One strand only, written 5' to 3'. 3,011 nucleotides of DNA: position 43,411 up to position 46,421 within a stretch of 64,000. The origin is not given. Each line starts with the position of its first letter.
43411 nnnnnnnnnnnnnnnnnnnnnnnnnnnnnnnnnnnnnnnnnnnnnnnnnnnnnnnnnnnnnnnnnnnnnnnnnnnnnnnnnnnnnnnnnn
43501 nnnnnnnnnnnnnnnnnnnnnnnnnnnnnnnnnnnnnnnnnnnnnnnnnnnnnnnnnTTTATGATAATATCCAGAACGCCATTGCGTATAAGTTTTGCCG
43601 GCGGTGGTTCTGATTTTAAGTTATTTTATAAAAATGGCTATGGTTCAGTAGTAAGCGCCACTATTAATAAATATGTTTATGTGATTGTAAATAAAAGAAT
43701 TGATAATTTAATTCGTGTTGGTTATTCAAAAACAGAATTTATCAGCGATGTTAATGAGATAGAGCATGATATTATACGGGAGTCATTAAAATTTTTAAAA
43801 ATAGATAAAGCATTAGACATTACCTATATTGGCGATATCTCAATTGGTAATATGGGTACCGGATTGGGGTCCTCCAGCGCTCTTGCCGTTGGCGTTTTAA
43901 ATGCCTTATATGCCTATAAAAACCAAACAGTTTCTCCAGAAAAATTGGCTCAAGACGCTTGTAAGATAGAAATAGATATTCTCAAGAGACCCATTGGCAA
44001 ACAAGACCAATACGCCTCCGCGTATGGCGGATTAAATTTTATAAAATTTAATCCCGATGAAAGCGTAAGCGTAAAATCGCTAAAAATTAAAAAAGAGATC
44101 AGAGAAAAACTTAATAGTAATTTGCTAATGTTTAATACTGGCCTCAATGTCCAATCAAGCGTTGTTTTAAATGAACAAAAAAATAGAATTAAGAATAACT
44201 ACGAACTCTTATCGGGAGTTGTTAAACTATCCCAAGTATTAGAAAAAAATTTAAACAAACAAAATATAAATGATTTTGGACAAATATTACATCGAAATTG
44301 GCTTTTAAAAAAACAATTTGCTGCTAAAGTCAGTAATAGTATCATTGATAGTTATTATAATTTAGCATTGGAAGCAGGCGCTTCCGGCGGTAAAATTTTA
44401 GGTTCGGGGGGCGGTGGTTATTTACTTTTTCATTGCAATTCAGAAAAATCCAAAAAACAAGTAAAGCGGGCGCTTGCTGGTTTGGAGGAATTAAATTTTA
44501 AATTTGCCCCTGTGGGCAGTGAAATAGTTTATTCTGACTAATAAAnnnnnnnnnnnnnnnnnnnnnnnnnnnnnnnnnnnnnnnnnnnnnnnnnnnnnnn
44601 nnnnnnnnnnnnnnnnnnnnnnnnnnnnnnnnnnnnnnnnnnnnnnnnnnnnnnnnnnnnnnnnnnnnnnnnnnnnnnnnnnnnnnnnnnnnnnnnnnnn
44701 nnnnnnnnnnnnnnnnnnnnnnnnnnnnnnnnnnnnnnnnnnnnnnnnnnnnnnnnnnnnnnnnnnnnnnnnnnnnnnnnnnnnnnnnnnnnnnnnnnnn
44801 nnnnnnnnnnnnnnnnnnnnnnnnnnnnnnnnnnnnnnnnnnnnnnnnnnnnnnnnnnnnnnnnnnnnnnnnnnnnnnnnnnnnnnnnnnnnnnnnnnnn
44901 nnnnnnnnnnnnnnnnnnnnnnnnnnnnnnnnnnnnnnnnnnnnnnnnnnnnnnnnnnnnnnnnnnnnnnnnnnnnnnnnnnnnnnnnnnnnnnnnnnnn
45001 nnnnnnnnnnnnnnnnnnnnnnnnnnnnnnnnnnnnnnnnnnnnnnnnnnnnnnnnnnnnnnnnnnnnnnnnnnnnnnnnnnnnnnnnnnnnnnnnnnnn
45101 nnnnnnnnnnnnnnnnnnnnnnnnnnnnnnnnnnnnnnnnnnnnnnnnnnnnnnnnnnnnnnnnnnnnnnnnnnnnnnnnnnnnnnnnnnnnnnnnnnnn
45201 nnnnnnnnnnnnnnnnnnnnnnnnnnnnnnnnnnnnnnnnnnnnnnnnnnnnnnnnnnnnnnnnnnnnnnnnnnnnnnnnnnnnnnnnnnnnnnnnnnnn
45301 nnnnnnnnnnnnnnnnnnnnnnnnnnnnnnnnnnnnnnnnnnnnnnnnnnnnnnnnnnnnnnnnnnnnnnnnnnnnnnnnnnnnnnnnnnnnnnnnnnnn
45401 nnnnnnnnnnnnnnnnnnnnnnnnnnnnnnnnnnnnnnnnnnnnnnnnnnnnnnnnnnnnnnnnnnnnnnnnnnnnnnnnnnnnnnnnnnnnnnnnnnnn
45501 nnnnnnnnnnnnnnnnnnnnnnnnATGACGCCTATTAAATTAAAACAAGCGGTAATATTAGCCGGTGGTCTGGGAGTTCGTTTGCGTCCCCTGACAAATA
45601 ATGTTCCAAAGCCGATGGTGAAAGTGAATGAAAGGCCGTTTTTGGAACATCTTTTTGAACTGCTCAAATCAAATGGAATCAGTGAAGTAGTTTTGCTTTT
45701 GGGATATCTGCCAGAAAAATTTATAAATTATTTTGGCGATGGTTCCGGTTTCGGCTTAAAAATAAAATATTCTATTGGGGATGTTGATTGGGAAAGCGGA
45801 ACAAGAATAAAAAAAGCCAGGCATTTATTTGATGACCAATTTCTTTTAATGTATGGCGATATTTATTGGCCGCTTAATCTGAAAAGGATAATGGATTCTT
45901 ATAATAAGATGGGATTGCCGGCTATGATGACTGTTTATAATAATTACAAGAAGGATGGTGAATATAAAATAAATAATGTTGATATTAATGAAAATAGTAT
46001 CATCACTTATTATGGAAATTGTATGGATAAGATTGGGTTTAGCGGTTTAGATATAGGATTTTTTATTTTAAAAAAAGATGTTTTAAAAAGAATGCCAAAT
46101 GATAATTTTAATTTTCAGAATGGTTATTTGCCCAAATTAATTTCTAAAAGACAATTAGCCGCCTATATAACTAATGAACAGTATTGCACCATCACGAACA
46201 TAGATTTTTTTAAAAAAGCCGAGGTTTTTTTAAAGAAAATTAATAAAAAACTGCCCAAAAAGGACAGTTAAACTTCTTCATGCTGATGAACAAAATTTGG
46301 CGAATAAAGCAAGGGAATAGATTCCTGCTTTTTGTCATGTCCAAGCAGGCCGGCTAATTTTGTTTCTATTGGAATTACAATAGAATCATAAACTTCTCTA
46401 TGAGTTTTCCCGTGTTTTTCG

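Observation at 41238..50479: Module for a branched-chain or C-methylated deoxy-sugar nucleotide: GHMP kinase + nucleotidyltransferase + GMD-like 4,6-dehydratase + 3,5-epimerase + sugar C-methyltransferase + ThDP (acetolactate-synthase-like) enzyme + 3 SDRs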

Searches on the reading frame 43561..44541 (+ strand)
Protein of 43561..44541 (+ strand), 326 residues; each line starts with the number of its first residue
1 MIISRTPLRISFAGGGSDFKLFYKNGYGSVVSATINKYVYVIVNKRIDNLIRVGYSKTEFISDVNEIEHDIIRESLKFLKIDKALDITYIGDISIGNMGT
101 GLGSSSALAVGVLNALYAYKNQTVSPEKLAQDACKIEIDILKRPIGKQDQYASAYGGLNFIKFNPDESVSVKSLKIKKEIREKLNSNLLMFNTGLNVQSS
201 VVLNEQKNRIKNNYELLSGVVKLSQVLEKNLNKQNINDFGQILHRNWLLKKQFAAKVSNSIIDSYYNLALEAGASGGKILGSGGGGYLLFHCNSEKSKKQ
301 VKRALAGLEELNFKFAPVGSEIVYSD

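Call 4: search_protein_families(library=pfam, proteins=[window:43561-44541:+])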
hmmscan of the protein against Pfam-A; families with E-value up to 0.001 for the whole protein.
window:43561-44541:+ (326 aa): 2 families
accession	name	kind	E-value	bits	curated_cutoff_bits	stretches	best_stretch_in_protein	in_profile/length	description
PF00288.32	GHMP_kinases_N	-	3.6e-14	53.2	22.3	1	80-157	15-87/87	GHMP kinases N terminal domain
PF08544.19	GHMP_kinases_C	-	3.3e-11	43.9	21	1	228-305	2-79/85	GHMP kinases C terminal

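Call 5: search_protein_families(library=ncbifam, proteins=[window:43561-44541:+])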
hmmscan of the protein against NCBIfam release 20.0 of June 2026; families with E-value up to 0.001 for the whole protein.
window:43561-44541:+ (326 aa): 9 families
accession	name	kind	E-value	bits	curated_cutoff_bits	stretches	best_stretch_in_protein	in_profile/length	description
NF049969.1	GlMnHpPKinHddA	equivalog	1.3e-45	156.3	600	1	2-303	3-315/338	D-glycero-D-manno-heptose 7-phosphate kinase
TIGR00549.1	mevalon_kin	equivalog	2.4e-18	66.6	163.05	1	30-290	19-275/276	mevalonate kinase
NF009948.0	PRK13412.1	equivalog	2.5e-15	55.3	721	1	97-305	736-948/974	bifunctional fucokinase/fucose-1-phosphate guanylyltransferase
NF003006.0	PRK03817.1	equivalog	4.5e-12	45.6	443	2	6-195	6-189/352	galactokinase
NF003036.0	PRK03926.1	equivalog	7.4e-12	45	403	1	54-305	49-279/302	mevalonate kinase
NF001816.0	PRK00555.1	equivalog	7.3e-07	28.5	509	1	97-159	101-163/363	galactokinase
NF002288.1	PRK01212.1-4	equivalog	7.4e-06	25.2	194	1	77-306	69-279/303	homoserine kinase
TIGR00131.1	gal_kin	equivalog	2.8e-05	23.2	226.65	0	77-193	103-211/388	galactokinase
NF003472.0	PRK05101.1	equivalog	0.00026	20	499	0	24-161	39-186/382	galactokinase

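Call 14: search_solved_structures(query=window:43561-44541:+)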
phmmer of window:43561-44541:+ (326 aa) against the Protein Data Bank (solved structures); distinct sequences matched with E-value up to 0.001: 15.
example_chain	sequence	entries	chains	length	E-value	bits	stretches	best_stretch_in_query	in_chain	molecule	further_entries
3k85_A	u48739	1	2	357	1.1e-39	140.1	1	2-311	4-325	D-glycero-D-manno-heptose 1-phosphate kinase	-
4usm_A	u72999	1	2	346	3.1e-37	132.1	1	2-299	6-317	PUTATIVE SUGAR KINASE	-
4usk_A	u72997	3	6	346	7.5e-36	127.5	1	2-299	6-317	PUTATIVE SUGAR KINASE | SUGAR KINASE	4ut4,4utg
4n3o_A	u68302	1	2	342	4.8e-34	121.6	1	3-302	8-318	Putative D-glycero-D-manno-heptose 7-phosphate kinase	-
1s4e_A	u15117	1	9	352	1.6e-09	41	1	91-233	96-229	Galactokinase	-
1vis_A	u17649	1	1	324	1.8e-09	40.8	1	97-303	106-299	Mevalonate kinase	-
1kkh_A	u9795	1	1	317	2.3e-09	40.5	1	97-303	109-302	Mevalonate Kinase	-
9iip_A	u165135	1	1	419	3.6e-07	33.3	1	82-304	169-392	L-fucokinase/L-fucose-1-P guanylyltransferase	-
2cz9_A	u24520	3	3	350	1.4e-06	31.4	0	27-197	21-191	Probable galactokinase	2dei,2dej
5yys_A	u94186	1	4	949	1.4e-06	31.4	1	83-304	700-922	L-fucokinase, L-fucose-1-P guanylyltransferase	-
9iit_A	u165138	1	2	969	1.5e-06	31.3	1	83-304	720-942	L-fucokinase/L-fucose-1-P guanylyltransferase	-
6mde_A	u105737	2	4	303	2.5e-06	30.5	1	86-307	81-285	Mevalonate kinase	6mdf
4hac_A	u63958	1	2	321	3.2e-06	30.2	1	86-307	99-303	Mevalonate kinase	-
2oi2_A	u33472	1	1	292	2.2e-05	27.5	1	75-290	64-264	Mevalonate kinase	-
8teb_A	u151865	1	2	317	5.2e-05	26.2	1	84-290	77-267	Mevalonate kinase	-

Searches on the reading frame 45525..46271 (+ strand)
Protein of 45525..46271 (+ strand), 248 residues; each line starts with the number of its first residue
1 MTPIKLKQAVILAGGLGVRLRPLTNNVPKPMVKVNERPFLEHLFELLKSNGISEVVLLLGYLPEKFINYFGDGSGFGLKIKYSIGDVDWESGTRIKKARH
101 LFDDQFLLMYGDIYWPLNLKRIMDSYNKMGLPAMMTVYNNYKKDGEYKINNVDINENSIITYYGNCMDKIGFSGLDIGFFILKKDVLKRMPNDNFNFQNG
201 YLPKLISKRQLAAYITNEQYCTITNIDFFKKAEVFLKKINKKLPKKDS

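Call 4: search_protein_families(library=pfam, proteins=[window:45525-46271:+])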
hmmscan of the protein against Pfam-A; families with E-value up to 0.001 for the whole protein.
window:45525-46271:+ (248 aa): 2 families
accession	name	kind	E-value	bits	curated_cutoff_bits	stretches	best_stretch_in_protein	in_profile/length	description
PF00483.29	NTP_transferase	-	3.9e-15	56.5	21.2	1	9-136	2-134/245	Nucleotidyl transferase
PF12804.13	NTP_transf_3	-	9.5e-07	29.6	27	1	9-61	1-48/160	MobA-like NTP transferase domain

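Call 5: search_protein_families(library=ncbifam, proteins=[window:45525-46271:+])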
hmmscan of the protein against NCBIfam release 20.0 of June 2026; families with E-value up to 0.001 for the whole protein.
window:45525-46271:+ (248 aa): 24 families
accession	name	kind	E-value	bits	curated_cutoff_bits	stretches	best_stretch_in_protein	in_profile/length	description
NF049965.1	GlMnHpPGnyltfHddC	equivalog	4.6e-30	104.9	300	1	7-218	1-203/221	D-glycero-D-manno-heptose 1-phosphate guanosyltransferase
NF052502.1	man1P_GTase_Rv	exception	9.6e-29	100.3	440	1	8-208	2-201/352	mannose-1-phosphate guanylyltransferase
NF045761.1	NAMPUrTaseMurU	equivalog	7.3e-28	98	250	1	8-193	2-184/226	N-acetylmuramate alpha-1-phosphate uridylyltransferase MurU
TIGR03992.1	Arch_glmU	subfamily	1.1e-25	90.4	292.1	1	8-137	2-128/393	bifunctional sugar-1-phosphate nucleotidylyltransferase/acetyltransferase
NF041313.1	UDPGP_AglF_Halo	equivalog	3.9e-24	85.4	400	1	8-157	2-149/234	UTP--glucose-1-phosphate uridylyltransferase AglF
TIGR02623.1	G1P_cyt_trans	equivalog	2.2e-23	83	300.25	2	8-70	2-64/255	glucose-1-phosphate cytidylyltransferase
TIGR01208.1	rmlA_long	equivalog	7.7e-17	61.2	320.25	1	9-136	2-131/353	glucose-1-phosphate thymidylyltransferase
NF041135.1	IPPtranDIPPsyn_Thcocales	equivalog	7e-12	45.1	580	1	8-192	2-172/419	bifunctional L-myo-inositol-1-phosphate cytidylyltransferase/CDP-L-myo-inositol myo-inositolphosphotransferase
TIGR01207.1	rmlA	equivalog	9.3e-11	41.3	360.65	1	9-140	2-136/286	glucose-1-phosphate thymidylyltransferase RfbA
NF041173.1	Sug_nt_acttase_Thmprot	equivalog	1.1e-10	41.1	600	1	8-153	2-144/405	bifunctional sugar-1-phosphate nucleotidylyltransferase/acetyltransferase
NF045697.1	MurNAcPUrMurU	equivalog_domain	2.9e-10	40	370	1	10-120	1-112/229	N-acetylmuramate alpha-1-phosphate uridylyltransferase MurU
NF012024.0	PRK15480.1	equivalog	1.7e-09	37.2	588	1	5-155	2-154/292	glucose-1-phosphate thymidylyltransferase RfbA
TIGR01099.1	galU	equivalog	4.9e-08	32.9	326.8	1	7-71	2-66/261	UTP--glucose-1-phosphate uridylyltransferase GalU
NF003670.0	PRK05293.1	equivalog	5.3e-07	28.9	470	1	9-81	7-80/382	glucose-1-phosphate adenylyltransferase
NF002772.0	PRK02862.1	equivalog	2.6e-06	26.4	537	0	9-35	6-32/429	glucose-1-phosphate adenylyltransferase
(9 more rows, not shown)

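Call 15: search_solved_structures(query=window:45525-46271:+, max_evalue=1e-8)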
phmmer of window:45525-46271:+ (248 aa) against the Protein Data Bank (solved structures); distinct sequences matched with E-value up to 1e-8: 17.
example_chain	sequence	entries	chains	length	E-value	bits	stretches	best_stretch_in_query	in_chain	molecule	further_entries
5xhw_A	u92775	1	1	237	5.2e-23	85.1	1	8-235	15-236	Putative 6-deoxy-D-mannoheptose pathway protein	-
6jq8_A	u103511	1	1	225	5.4e-23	85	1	9-235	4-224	Putative 6-deoxy-D-mannoheptose pathway protein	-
8x7s_B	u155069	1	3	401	8.7e-20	74.5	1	8-207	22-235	UTP--glucose-1-phosphate uridylyltransferase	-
4y7t_A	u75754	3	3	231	1.4e-19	73.8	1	8-139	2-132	Nucleotidyl transferase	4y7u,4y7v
1jyk_A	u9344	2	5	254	3.5e-17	66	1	5-77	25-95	CTP:phosphocholine Cytidylyltransferase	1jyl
7whr_B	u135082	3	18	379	6.7e-16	61.8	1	8-214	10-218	Nucleotidyl transferase family protein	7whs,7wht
7x8j_A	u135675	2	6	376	9.3e-16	61.3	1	8-246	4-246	Mannose-1-phosphate guanylyltransferase 1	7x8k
8yre_D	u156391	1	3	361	1.1e-15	61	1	8-246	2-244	Mannose-1-phosphate guanylyltransferase 1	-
1tzf_A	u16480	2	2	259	6.7e-14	55.2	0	8-70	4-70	Glucose-1-phosphate cytidylyltransferase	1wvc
8hhd_A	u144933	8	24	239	9.7e-14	54.7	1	8-122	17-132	Nucleotidyl transferase | N-acetylmuramate alpha-1-phosphate uridylyltransferase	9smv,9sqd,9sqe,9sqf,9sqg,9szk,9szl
7d72_K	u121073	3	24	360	1.6e-10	44.2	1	8-245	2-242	Mannose-1-phosphate guanyltransferase beta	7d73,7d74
1h5r_A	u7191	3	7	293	2.6e-09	40.2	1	5-153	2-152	GLUCOSE-1-PHOSPHATE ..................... | Glucose-1-phosphate thymidylyltransferase 1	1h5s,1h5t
1h5r_B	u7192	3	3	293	2.6e-09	40.2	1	5-153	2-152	GLUCOSE-1-PHOSPHATE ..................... | Glucose-1-phosphate thymidylyltransferase 1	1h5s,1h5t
1h5s_A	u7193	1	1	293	2.8e-09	40.1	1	5-144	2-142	Glucose-1-phosphate thymidylyltransferase 1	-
1h5s_D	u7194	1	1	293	2.9e-09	40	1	5-153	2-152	Glucose-1-phosphate thymidylyltransferase 1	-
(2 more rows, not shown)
